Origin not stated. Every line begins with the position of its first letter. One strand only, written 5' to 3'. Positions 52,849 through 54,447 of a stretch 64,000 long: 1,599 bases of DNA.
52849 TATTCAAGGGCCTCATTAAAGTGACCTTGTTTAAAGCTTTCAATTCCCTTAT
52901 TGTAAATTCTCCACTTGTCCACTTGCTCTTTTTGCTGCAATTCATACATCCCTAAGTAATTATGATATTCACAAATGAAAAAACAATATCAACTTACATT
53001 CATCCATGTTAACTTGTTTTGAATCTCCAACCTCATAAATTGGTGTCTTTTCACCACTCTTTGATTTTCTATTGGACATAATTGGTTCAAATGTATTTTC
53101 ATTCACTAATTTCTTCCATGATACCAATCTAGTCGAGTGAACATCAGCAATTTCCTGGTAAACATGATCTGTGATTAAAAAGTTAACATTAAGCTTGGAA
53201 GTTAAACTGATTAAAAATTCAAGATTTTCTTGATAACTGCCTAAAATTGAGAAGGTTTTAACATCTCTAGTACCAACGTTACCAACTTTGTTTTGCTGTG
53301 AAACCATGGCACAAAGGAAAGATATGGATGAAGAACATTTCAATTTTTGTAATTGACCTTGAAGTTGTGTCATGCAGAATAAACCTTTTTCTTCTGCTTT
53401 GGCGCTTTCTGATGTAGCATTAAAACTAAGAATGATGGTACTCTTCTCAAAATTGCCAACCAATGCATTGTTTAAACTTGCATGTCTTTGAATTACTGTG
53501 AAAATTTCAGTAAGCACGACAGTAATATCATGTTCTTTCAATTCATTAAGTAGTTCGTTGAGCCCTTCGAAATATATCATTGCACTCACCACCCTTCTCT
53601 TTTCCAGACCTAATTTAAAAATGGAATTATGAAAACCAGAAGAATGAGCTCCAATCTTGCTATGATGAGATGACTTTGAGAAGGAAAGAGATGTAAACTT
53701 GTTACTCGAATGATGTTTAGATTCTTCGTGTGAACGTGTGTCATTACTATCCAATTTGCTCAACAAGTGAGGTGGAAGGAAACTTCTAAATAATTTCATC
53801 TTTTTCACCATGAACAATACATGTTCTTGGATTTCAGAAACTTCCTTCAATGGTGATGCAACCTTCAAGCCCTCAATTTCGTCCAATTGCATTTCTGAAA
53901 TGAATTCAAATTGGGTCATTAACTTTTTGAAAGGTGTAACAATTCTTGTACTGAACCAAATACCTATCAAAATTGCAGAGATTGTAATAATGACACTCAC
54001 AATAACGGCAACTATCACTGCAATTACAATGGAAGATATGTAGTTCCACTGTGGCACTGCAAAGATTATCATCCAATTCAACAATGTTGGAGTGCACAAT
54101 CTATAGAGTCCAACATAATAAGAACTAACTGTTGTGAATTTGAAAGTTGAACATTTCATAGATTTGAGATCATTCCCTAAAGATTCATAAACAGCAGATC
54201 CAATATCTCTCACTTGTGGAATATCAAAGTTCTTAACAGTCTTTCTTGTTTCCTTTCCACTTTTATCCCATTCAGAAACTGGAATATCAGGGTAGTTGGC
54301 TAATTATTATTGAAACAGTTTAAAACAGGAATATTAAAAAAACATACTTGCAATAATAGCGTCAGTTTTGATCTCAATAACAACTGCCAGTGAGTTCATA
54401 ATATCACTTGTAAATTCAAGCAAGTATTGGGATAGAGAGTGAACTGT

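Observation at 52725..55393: Two-TM receptor-like protein: extracellular sensor domain, degenerate class-III cyclase domain, TPR-like tail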

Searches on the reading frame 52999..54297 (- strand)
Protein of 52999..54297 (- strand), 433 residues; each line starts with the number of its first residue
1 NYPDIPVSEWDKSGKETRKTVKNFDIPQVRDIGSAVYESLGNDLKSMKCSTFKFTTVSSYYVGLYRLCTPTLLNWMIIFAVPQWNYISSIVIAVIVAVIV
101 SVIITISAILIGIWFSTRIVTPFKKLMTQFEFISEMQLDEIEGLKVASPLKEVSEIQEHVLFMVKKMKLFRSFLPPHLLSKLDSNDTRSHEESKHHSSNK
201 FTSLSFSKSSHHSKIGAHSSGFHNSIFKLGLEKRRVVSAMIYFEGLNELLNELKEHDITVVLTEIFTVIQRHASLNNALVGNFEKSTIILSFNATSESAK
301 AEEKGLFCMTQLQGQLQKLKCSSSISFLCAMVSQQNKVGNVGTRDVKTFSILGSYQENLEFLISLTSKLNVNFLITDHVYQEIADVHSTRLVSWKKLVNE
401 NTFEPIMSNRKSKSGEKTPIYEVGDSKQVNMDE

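Call 20: search_protein_representatives(protein=window:52999-54297:-)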
Query: 433 residues. Proteins with E-value up to 0.001 (for the whole library): 393; up to 1e-10: 98; up to 1e-30: 41. The best 150 are listed.
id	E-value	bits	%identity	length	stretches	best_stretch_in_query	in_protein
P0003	5.6e-75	269.3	38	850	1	2-428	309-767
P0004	2.8e-72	260.4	36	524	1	2-428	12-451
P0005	1.5e-67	244.8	35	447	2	28-216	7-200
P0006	3.4e-62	227.2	36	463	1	44-433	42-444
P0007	2.4e-61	224.4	36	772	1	11-433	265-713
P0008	1.2e-60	222.1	34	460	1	7-433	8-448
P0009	1.0e-58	215.7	37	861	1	2-433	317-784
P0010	2.5e-57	211.1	36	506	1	24-407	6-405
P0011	8.9e-56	206.0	39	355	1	8-343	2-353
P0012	1.8e-55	205.0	35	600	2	6-186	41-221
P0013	5.1e-55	203.5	34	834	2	18-433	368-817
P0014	6.0e-55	203.3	33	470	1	2-432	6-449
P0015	7.7e-55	202.9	34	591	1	4-433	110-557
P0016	1.0e-53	199.2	33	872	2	13-207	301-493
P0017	3.5e-53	197.5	33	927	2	17-320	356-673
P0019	1.2e-51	192.5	65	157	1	2-142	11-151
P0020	2.2e-50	188.2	30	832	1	29-433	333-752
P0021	2.9e-50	187.9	32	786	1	28-433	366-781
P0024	6.4e-50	186.8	31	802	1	8-433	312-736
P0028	1.0e-47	179.5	30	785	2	3-221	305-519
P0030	4.5e-46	174.1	30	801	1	9-433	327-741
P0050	1.1e-19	87.2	24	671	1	37-402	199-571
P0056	3.2e-18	82.4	24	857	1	70-432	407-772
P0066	8.1e-16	74.5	24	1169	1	33-369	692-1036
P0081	3.1e-13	65.9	24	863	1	97-378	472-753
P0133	9.0e-09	51.3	32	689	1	55-209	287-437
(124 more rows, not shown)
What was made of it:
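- Checked: Exon 3 alone has 393 homologues at E<=1e-3 and 41 at E<=1e-30 in an exhaustive phmmer search (call 20).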

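Call 28: search_protein_families(library=pfam, alignment_id=A2, max_evalue=0.01)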
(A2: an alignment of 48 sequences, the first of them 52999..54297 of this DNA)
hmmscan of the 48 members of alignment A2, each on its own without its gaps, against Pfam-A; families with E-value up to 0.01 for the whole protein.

A. member 1, window:52999-54297:- (433 aa): 0 families

B. families by the number of members that match (of 48 scanned): 10 families
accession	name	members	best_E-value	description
PF00211.25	Guanylate_cyc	6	0.00029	Adenylate and Guanylate cyclase catalytic domain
PF02754.22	CCG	2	0.0048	Cysteine-rich domain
PF00651.37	BTB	1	8e-09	BTB/POZ domain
PF00672.30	HAMP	1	0.0027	HAMP domain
PF05053.19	Menin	1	0.004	Menin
PF11977.14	RNase_Zc3h12a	1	0.004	Zc3h12a-like Ribonuclease NYN domain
PF10557.15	Cullin_Nedd8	1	0.0062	Cullin protein neddylation domain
PF06705.16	SF-assemblin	1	0.0076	SF-assemblin/beta giardin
PF06149.18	DUF969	1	0.0088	Protein of unknown function (DUF969)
PF15405.12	PH_5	1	0.0099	Pleckstrin homology domain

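Call 29: search_protein_families(library=pfam, alignment_id=A3, max_evalue=0.01)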
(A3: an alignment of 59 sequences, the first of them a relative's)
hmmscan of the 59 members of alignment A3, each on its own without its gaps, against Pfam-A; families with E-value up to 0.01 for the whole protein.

A. member 1, P0050 (671 aa): 1 family
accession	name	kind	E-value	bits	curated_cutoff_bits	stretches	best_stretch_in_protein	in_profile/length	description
PF00211.25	Guanylate_cyc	-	5.1e-06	26.6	21.9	1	403-555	7-159/183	Adenylate and Guanylate cyclase catalytic domain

B. families by the number of members that match (of 59 scanned): 26 families (the first 25 are shown)
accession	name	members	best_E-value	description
PF00211.25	Guanylate_cyc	24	2.5e-10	Adenylate and Guanylate cyclase catalytic domain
PF12796.13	Ank_2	9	1.4e-32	Ankyrin repeats (3 copies)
PF00023.36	Ank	9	3.1e-24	Ankyrin repeat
PF13606.12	Ank_3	9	4.4e-21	Ankyrin repeat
PF13637.12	Ank_4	9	9.8e-21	Ankyrin repeats (many copies)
PF13857.12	Ank_5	9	1.9e-17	Ankyrin repeats (many copies)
PF02743.24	dCache_1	4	1.9e-06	Cache domain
PF22673.2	MCP-like_PDC_1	4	6.6e-05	Methyl-accepting chemotaxis protein-like, first PDC sensor domain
PF08376.15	NIT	3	1.1e-30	Nitrate and nitrite sensing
PF24521.3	Ank_KRIT1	3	0.00019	KRIT1 ankyrin-repeats domain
PF02225.27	PA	2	3.9e-15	PA domain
PF13385.13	Laminin_G_3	2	4.9e-12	Concanavalin A-like lectin/glucanases superfamily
PF07719.23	TPR_2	2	0.0032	Tetratricopeptide repeat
PF00672.30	HAMP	1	2.7e-05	HAMP domain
PF25493.1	Peripla_BP_A-cyclase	1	0.00029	Adenylate cyclase, periplasmic binding protein-like domain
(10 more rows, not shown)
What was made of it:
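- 53785..53952 (-): HAMP-like helix-connector-helix, aa 444-499. P450 is nearly invariant and E480 invariant across relatives. Pfam HAMP is found in 2 relatives (calls 28, 29).
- On Class III nucleotidyl cyclase (Pfam PF00211 Guanylate_cyc): 24 of 59 distant and 6 of 48 close relatives hit PF00211 (calls 28, 29).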

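Call 30: search_solved_structures(query=A2, max_evalue=1, show_alignments=3)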
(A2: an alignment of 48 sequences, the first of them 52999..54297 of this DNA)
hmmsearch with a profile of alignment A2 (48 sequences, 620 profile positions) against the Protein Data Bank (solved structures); distinct sequences matched with E-value up to 1: 33.
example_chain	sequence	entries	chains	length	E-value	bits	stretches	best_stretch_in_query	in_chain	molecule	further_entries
3r5g_A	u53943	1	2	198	4.8e-13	51.8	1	286-456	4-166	CyaB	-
2w01_A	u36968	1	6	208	4.6e-11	45.2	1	288-425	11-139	ADENYLATE CYCLASE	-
6fht_A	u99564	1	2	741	2.2e-10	43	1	283-425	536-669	Bacteriophytochrome,Adenylate cyclase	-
1wc1_A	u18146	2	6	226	4e-10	42.1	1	261-433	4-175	ADENYLATE CYCLASE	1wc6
1wc0_A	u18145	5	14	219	6.4e-09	38.1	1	288-433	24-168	ADENYLATE CYCLASE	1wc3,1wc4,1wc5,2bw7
5x4u_A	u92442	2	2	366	4.6e-08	35.3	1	300-482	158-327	Photoactivated adenylyl cyclase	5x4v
4yus_A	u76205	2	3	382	5e-08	35.2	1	300-482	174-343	Family 3 adenylate cyclase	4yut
5x4t_A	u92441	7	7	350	5.4e-08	35.1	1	300-479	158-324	Photoactivated adenylyl cyclase | Family 3 adenylate cyclase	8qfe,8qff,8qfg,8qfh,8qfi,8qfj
9f1w_A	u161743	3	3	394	5.4e-08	35.1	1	300-482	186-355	Family 3 adenylate cyclase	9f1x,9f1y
9f1z_A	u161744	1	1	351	5.4e-08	35.1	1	300-479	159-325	Family 3 adenylate cyclase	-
5mbg_A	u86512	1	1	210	2e-07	33.2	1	302-496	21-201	Beta subunit of photoactivated adenylyl cyclase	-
5m27_A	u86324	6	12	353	8.2e-07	31.2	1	302-493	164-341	Beta subunit of photoactivated adenylyl cyclase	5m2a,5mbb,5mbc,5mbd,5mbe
5mbk_A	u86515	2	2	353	8.2e-07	31.2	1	302-493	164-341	Beta subunit of photoactivated adenylyl cyclase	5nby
5mbj_A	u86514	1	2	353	8.2e-07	31.2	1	302-493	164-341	Beta subunit of photoactivated adenylyl cyclase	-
5mbh_A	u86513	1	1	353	3e-05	26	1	302-493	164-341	Beta subunit of photoactivated adenylyl cyclase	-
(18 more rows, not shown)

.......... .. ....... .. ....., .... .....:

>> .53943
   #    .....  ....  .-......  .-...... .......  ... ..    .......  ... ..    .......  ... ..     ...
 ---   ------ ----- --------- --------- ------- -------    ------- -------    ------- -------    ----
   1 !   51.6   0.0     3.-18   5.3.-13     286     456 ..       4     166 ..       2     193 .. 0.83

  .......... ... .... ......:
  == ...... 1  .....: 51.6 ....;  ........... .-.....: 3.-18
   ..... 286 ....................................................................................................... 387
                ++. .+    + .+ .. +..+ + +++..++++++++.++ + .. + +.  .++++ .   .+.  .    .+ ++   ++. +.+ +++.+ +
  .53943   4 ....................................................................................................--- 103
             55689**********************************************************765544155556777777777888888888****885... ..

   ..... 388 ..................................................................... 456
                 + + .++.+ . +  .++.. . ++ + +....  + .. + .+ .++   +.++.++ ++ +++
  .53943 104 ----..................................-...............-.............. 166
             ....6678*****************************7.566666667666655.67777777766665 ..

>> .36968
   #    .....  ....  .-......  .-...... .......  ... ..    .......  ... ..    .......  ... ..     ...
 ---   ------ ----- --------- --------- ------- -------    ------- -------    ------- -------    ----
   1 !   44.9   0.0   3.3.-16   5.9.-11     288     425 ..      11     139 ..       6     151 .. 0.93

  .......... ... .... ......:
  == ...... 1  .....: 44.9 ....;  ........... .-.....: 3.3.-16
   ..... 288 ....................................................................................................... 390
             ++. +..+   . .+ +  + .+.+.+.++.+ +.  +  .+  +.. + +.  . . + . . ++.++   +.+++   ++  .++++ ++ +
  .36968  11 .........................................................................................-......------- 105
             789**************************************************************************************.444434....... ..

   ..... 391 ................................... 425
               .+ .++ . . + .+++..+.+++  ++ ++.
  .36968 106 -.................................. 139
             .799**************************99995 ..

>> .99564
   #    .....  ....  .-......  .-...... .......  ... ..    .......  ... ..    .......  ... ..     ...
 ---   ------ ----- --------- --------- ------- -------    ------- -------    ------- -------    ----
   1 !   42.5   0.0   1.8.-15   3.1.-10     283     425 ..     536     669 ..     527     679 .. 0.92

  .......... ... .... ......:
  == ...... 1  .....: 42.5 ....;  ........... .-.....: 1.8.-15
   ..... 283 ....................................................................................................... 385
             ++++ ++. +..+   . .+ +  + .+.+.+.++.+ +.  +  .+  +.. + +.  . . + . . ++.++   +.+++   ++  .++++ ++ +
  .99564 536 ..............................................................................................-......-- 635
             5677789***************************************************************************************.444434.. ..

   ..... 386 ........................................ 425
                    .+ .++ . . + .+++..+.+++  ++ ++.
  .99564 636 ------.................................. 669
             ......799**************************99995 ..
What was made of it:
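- Family profile versus PDB: CyaB E 4.8e-13, Cya2 E 4.6e-11 (call 30). Most of those residues are also structural in canonical domains; CyaB has the same GN.G (call 30).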

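Call 33: find_homologous_proteins(query=A2, max_evalue=0.00001)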
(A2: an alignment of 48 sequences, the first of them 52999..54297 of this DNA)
Query A2 (48 sequences) (433 aa, profile of the alignment): 8 proteins with E <= 0.00001 among 8000 candidates.
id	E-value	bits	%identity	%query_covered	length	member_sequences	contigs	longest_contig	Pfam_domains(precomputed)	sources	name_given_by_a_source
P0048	1.5e-140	488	25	100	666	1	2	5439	-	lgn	-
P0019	6.6e-51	192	65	33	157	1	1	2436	-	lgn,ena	-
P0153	4.9e-25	106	24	36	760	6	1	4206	PF05226.17,PF00211.26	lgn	-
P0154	1.0e-14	72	-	-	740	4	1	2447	PF05226.17,PF00211.26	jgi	-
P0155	8.4e-12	63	29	10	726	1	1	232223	PF05226.17,PF00211.26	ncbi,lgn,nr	ncbi:hypothetical protein DB346_22540 [Verrucomicrobia bacterium LW23]|nr:hypothetical protein DB346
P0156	9.6e-9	53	-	-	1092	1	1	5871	PF02743.25,PF22673.3,PF02518.32,PF00512.32,PF00211.26,PF00072.31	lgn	-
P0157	1.4e-6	45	28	12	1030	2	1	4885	PF13185.13,PF01590.33,PF13492.13,PF00211.26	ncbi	ncbi:hypothetical protein ROZALSC1DRAFT_30510, partial [Rozella allomycis CSF55]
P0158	1.5e-6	45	21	17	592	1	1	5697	PF00672.31,PF14827.13,PF00211.26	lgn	-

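Call 34: list_cluster_members(proteins=[P0003, P0007, P0009, P0016, P0020, P0050, P0056, P0066, P0081, P0133])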
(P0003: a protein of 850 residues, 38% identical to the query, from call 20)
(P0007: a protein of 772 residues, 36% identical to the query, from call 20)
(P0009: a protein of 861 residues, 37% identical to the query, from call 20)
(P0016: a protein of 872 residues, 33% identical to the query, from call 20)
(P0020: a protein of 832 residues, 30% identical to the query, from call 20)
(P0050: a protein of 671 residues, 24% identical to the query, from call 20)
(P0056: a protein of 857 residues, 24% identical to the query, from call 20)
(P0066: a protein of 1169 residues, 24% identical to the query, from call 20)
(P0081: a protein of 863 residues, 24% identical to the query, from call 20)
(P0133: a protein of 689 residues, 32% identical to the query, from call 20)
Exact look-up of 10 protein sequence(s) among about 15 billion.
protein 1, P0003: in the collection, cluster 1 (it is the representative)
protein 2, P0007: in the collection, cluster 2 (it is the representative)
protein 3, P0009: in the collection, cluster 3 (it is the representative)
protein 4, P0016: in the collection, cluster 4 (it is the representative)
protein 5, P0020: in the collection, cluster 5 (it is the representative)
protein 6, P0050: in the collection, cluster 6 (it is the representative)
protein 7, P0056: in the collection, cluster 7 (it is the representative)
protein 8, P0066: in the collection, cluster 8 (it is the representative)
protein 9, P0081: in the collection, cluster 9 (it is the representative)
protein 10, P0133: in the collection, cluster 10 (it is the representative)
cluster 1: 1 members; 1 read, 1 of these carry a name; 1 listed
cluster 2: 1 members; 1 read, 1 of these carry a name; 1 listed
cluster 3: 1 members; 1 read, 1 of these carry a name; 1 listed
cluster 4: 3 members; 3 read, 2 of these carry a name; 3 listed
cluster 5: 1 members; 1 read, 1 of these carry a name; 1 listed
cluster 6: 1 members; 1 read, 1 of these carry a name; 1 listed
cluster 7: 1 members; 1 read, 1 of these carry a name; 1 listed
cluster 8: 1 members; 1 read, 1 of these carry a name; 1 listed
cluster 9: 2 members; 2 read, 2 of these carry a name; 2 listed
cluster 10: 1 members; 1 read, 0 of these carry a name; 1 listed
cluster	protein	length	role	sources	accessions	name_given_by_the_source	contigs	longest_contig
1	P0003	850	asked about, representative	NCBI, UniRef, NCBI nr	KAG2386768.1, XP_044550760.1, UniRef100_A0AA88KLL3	hypothetical protein C9374_002512 [Naegleria lovaniensis] | Guanylate cyclase domain-containing protein n=1 Tax=Naegleria lovaniensis TaxID=51637 ... | uncharacterized protein C9374_002512 [Naegleria lovaniensis]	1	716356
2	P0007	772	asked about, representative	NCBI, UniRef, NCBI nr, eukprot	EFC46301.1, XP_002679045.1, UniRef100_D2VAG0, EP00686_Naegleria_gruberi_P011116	predicted protein [Naegleria gruberi] | Predicted protein n=1 Tax=Naegleria gruberi TaxID=5762 RepID=D2VAG0_NAEGR | uncharacterized protein NAEGRDRAFT_65846 [Naegleria gruberi]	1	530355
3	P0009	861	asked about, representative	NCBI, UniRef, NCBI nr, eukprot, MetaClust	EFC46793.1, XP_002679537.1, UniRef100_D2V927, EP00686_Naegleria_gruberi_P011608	predicted protein [Naegleria gruberi] | Predicted protein n=1 Tax=Naegleria gruberi TaxID=5762 RepID=D2V927_NAEGR | uncharacterized protein NAEGRDRAFT_47650 [Naegleria gruberi]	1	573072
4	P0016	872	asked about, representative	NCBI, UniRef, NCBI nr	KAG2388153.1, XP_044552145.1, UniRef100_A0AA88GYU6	hypothetical protein C9374_001003 [Naegleria lovaniensis] | Guanylate cyclase domain-containing protein n=1 Tax=Naegleria lovaniensis TaxID=51637 ... | uncharacterized protein C9374_001003 [Naegleria lovaniensis]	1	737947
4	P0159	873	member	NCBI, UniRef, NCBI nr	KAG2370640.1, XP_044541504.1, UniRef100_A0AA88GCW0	hypothetical protein C9374_014724 [Naegleria lovaniensis] | Guanylate cyclase domain-containing protein n=1 Tax=Naegleria lovaniensis TaxID=51637 ... | uncharacterized protein C9374_014724 [Naegleria lovaniensis]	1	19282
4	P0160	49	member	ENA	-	-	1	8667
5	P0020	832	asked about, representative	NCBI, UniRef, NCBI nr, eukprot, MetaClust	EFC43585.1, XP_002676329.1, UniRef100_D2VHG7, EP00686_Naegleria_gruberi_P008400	predicted protein [Naegleria gruberi] | Predicted protein n=1 Tax=Naegleria gruberi TaxID=5762 RepID=D2VHG7_NAEGR | uncharacterized protein NAEGRDRAFT_68321 [Naegleria gruberi]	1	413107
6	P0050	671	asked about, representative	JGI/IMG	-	hypothetical protein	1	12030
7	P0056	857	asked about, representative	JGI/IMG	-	class 3 adenylate cyclase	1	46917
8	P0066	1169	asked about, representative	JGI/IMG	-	ankyrin repeat protein/class 3 adenylate cyclase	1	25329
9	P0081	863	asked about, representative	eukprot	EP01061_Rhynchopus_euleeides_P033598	TRINITY_DN5642_c0_g1_i4.p1 TRINITY_DN5642_c0_g1~~TRINITY_DN5642_c0_g1_i4.p1 ORF ...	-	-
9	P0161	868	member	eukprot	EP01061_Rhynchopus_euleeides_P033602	TRINITY_DN5642_c0_g1_i8.p1 TRINITY_DN5642_c0_g1~~TRINITY_DN5642_c0_g1_i8.p1 ORF ...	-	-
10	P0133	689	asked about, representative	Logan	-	-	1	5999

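Call 41: predict_structure(alignment_id=A2)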
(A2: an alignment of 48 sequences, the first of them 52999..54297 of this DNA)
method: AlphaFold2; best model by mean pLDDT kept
length: 433 residues; sequences in the alignment: 48
mean_pLDDT: 86.5   pTM: 0.57
mean pLDDT of the five models: 86.5, 85.8, 85.4, 85.2, 85.2
residues with pLDDT >= 90: 290; 70-90: 78; 50-70: 36; < 50: 29
segments of 3 or more residues with pLDDT < 50: 195-200, 202-222
pLDDT, mean of each block of 10 residues (from residue 1): 75 91 91 94 94 93 96 94 80 93 96 94 91 87 84 92 88 72 62 49 43 46 64 96 96 96 96 95 96 93 97 94 91 96 86 96 98 98 97 95 69 82 92 55
secondary structure, 60 per line:
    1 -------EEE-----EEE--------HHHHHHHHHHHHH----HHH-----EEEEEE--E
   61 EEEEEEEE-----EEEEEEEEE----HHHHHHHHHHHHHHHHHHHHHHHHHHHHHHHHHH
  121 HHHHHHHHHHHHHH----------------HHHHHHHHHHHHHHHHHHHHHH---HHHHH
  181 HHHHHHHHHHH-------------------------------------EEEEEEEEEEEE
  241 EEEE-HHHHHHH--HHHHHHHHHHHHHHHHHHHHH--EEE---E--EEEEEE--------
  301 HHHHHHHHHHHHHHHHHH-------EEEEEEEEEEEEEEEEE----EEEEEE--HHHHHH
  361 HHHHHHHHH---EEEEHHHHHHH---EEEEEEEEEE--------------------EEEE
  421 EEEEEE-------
elements in order: E8-10 E16-18 H27-39 E52-57 E60-68 E74-82 H87-134 H151-172 H176-191 E229-244 H246-252 H255-275 E278-280 E287-292 H301-318 E326-342 E347-352 H355-369 E373-376 H377-383 E387-396 E417-426
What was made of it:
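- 54049..55102 (-): Extracytoplasmic dCache-like sensor domain, aa 98-411. It spans introns 1 and 2. Conserved Cys: C216, C225, C377, C396. The membrane-proximal beta-beta-alpha-beta-beta-beta unit appears in the exon-3 model (call 41).
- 53953..54048 (-): TM2, about aa 412-443. The model shows a continuous helix from TM2 into the linker (call 41).
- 53785..53952 (-): Model helices at exon-3 residues 87-134 and 151-172 (call 41).
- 53614..53745 (-): Family-specific Ser/His/Lys-rich disordered insert between the CTE and strand beta1 of the CHD, about aa 513-556. pLDDT below 50 at exon-3 residues 195-222 (call 41).
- On Class III nucleotidyl cyclase (Pfam PF00211 Guanylate_cyc): AlphaFold model with pLDDT above 90 in most 10-residue blocks of the domain (call 41).
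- On dCache (double Cache/PDC) extracytoplasmic sensor: The first 85 residues of the exon-3 model form a beta-beta-alpha-beta-beta-beta unit before TM2 (call 41).
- On HAMP domain: The model shows a helix, a loop and a helix (call 41).
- AlphaFold model of exon 3: pLDDT 86.5 overall, above 90 in most 10-residue blocks of the CHD (call 41).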
